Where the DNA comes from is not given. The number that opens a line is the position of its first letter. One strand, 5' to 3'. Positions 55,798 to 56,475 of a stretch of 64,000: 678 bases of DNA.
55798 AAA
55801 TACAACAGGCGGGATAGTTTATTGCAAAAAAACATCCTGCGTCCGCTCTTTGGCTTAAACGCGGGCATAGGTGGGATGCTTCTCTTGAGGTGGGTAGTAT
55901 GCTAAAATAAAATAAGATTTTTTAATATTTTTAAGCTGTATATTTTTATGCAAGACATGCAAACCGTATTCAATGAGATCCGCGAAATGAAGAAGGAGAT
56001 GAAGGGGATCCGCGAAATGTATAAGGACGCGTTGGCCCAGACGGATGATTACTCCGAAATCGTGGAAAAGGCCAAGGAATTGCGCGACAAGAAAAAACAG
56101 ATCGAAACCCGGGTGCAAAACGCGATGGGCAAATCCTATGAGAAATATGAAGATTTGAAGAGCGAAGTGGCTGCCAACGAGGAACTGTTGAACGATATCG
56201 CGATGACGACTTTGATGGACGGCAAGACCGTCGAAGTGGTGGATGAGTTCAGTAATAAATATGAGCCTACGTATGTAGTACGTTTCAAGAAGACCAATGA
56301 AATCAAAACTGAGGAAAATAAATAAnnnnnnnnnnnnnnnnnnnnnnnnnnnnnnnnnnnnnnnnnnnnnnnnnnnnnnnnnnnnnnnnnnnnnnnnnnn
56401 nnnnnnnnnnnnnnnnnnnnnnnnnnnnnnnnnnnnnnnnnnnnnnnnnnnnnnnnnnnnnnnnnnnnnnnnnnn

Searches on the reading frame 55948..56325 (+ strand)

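Call 10: search_protein_families(library=pfam, proteins=[window:55948-56325:+], max_evalue=1)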
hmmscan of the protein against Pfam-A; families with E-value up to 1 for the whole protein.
window:55948-56325:+ (125 aa): 19 families
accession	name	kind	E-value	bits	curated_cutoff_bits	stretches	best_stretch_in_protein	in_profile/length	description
PF00804.31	Syntaxin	-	0.00013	22.3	26.7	1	2-80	2-80/157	Syntaxin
PF16574.10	CEP209_CC5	-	0.0065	17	25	1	44-122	4-80/128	Coiled-coil region of centrosome protein CE290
PF25762.1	HAUS1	-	0.0077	16.5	40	1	3-87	115-199/236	HAUS augmin-like complex subunit 1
PF25034.1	Spectrin_SYNE1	-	0.0082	16.2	35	1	5-83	36-117/188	Nesprin-1, spectrin repeats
PF16740.10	SKA2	-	0.0088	16.3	30.1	1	33-75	52-94/110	Spindle and kinetochore-associated protein 2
PF06248.19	Zw10_N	-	0.015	16.3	26.3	1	41-81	40-80/93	Centromere/kinetochore Zw10 N-terminal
PF04012.17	PspA_IM30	-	0.018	15.1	33.9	1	10-83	31-98/220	PspA/IM30 family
PF06419.17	COG6_N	-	0.02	15.5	27.4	1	4-57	42-92/114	Conserved oligomeric complex COG6, N-terminal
PF08700.17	VPS51_Exo84_N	-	0.02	15.4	24.2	1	29-66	15-52/87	Vps51/EXO84/COG1 N-terminal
PF18595.6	Nuf2_DHR10-like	-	0.03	14.8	28.4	1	2-62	33-93/117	Nuf2, DHR10-like domain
PF02403.27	Seryl_tRNA_N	-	0.11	13.2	28.2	1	3-84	3-86/108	Seryl-tRNA synthetase N-terminal domain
PF13801.11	Metal_resist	-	0.12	12.9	29.2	1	4-62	54-113/125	Heavy-metal resistance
PF06013.18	WXG100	-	0.14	12.9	27.3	0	34-59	5-30/86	Proteins of 100 residues with WXG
PF12729.13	4HB_MCP_1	-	0.19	11.7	27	1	11-105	27-118/181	Four helix bundle sensory module for signal transduction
PF24116.1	DUF7390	-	0.23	12.2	28.4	1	1-60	49-114/118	Domain of unknown function (DUF7390)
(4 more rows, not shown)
